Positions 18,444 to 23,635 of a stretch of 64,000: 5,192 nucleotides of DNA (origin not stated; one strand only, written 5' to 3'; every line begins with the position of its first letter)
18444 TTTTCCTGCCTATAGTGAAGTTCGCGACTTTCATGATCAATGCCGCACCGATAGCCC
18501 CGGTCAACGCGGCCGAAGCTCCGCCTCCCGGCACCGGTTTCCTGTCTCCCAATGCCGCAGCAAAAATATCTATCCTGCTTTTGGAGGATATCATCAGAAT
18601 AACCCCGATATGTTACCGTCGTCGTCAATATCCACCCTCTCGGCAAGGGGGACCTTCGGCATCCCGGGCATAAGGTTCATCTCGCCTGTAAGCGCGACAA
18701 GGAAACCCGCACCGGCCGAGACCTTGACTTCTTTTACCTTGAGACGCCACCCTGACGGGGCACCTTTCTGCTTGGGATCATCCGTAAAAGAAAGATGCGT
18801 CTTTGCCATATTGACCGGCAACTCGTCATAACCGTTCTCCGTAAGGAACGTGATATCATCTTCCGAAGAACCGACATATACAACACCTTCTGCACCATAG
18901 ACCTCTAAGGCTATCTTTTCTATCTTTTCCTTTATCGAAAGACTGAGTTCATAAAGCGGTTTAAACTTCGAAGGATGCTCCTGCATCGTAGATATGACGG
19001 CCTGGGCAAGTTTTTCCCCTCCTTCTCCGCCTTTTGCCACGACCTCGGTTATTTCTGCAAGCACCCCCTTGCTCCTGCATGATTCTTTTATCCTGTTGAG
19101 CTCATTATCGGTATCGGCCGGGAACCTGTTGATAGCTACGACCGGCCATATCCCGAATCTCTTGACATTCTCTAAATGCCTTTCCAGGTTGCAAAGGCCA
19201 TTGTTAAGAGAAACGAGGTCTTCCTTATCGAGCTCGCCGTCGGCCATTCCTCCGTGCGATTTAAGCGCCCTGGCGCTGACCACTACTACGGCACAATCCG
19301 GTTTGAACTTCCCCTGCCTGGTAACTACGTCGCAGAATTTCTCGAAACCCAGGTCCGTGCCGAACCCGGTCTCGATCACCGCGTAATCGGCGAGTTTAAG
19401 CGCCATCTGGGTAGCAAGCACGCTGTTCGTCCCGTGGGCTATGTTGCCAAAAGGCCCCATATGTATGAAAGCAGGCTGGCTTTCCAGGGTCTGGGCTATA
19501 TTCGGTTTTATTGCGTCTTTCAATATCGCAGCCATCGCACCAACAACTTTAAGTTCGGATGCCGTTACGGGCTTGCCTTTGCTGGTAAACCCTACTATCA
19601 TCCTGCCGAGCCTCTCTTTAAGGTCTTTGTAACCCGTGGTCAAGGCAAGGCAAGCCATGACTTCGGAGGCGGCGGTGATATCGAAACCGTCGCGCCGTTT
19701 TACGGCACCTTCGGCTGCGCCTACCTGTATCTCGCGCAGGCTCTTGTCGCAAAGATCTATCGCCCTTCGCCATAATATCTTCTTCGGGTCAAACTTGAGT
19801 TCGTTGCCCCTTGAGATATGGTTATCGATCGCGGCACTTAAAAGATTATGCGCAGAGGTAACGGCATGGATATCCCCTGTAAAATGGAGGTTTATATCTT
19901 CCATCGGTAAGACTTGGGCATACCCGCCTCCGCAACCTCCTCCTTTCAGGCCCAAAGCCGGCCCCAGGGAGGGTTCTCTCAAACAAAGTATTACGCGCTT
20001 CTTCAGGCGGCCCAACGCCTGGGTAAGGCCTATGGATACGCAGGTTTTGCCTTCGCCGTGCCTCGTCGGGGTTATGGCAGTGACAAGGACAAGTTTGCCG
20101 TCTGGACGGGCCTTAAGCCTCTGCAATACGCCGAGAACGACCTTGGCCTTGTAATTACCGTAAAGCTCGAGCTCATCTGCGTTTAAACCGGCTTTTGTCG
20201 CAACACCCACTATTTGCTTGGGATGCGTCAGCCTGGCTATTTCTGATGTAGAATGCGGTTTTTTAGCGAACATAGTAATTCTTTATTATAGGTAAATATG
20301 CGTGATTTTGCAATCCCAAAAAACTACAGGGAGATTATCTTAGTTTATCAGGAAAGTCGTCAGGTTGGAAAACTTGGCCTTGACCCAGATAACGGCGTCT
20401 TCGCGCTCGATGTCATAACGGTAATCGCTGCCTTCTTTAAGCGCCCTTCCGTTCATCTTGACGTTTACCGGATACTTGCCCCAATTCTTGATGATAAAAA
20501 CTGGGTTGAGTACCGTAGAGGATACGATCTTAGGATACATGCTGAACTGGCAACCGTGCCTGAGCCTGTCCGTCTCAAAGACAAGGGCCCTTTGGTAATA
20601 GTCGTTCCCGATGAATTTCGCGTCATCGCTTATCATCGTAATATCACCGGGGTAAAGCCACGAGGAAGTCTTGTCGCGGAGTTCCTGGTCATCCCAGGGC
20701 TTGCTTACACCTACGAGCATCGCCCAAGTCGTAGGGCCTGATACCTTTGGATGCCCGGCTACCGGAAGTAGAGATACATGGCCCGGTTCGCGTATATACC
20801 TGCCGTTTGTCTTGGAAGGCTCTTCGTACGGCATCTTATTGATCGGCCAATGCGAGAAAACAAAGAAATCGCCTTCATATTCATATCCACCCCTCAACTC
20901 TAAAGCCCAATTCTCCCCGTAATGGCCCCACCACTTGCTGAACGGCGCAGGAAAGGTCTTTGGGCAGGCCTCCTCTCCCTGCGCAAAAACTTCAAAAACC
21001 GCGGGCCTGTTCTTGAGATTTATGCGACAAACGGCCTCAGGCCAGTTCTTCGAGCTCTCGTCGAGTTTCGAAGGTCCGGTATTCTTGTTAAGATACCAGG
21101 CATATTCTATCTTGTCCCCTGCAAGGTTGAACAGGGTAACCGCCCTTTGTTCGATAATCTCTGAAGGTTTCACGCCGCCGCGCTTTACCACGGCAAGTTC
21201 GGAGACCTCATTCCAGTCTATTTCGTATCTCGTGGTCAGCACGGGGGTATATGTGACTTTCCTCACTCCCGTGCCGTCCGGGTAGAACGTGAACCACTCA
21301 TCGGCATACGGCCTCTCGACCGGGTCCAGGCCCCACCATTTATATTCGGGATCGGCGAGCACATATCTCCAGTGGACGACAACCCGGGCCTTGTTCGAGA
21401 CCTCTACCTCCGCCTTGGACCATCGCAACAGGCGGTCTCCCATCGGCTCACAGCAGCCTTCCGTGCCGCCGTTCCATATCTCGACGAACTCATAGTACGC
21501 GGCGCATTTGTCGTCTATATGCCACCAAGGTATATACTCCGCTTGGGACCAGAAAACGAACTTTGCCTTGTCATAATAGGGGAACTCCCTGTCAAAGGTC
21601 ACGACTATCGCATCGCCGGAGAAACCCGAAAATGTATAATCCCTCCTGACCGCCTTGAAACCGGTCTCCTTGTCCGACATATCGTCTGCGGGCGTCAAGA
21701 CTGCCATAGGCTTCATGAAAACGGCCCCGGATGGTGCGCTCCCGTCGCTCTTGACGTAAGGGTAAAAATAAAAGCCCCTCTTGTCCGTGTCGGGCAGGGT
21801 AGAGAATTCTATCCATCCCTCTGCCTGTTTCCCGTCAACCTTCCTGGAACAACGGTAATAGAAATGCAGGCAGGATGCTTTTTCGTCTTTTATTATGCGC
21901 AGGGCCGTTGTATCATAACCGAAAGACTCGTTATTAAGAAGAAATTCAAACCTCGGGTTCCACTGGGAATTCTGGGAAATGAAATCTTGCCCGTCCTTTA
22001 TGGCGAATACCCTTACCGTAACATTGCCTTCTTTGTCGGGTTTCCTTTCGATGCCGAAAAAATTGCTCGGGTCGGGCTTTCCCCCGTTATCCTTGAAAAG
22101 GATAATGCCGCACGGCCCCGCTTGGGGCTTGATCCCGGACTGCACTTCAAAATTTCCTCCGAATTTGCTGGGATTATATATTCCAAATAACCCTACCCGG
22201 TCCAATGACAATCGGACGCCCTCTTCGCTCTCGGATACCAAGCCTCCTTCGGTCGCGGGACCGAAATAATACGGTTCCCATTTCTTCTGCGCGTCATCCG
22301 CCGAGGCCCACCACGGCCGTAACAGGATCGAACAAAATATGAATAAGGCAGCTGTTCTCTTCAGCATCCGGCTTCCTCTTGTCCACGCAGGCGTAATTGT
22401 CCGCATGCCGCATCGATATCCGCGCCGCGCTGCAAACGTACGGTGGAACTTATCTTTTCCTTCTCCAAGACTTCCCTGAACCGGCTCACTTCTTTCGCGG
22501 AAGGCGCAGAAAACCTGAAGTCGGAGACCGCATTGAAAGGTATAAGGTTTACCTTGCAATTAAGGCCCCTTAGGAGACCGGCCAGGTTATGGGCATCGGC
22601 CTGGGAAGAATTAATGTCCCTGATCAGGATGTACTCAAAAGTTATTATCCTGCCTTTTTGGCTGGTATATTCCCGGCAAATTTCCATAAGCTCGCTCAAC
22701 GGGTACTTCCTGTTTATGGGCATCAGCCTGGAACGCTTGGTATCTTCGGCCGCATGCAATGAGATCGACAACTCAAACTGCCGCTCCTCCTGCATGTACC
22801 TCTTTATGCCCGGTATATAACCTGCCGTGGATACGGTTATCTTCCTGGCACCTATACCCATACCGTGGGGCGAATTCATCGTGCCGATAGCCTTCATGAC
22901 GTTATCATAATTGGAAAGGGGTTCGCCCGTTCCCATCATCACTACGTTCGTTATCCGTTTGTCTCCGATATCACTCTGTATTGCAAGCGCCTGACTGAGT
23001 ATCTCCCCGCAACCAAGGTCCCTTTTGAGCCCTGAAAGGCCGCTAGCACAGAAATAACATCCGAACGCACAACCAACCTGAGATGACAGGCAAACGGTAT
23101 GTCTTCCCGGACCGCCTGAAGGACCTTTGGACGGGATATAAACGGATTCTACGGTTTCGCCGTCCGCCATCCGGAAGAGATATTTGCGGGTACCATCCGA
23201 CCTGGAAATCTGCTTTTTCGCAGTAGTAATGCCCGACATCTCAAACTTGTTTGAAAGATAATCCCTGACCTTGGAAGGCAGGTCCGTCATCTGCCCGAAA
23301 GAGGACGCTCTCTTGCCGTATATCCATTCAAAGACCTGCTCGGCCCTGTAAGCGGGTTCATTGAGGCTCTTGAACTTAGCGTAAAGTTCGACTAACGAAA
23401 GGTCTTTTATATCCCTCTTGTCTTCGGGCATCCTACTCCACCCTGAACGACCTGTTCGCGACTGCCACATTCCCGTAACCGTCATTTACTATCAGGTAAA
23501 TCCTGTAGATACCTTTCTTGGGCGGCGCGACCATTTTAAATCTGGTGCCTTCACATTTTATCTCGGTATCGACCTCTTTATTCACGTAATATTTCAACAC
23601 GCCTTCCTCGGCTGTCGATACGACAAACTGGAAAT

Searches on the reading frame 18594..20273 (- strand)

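Call 89: search_protein_families(library=pfam, proteins=[window:18594-20273:-], max_evalue=0.00001)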
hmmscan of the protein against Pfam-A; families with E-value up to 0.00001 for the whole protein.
window:18594-20273:- (559 aa): 1 family
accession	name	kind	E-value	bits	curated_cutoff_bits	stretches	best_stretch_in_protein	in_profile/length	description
PF01268.25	FTHFS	-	2.7e-237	788.9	27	1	9-559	3-556/556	Formate--tetrahydrofolate ligase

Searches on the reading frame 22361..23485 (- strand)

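Call 89: search_protein_families(library=pfam, proteins=[window:22361-23485:-], max_evalue=0.00001)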
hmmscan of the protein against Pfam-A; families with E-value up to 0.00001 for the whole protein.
window:22361-23485:- (374 aa): 2 families
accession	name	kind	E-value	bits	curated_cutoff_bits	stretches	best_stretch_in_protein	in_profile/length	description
PF21016.3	RlmN_N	-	2e-13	50.3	24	1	25-82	2-59/60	Ribosomal RNA large subunit methyltransferase N-terminal domain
PF04055.27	Radical_SAM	-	1.2e-12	48.8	29.5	1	135-295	3-158/166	Radical SAM superfamily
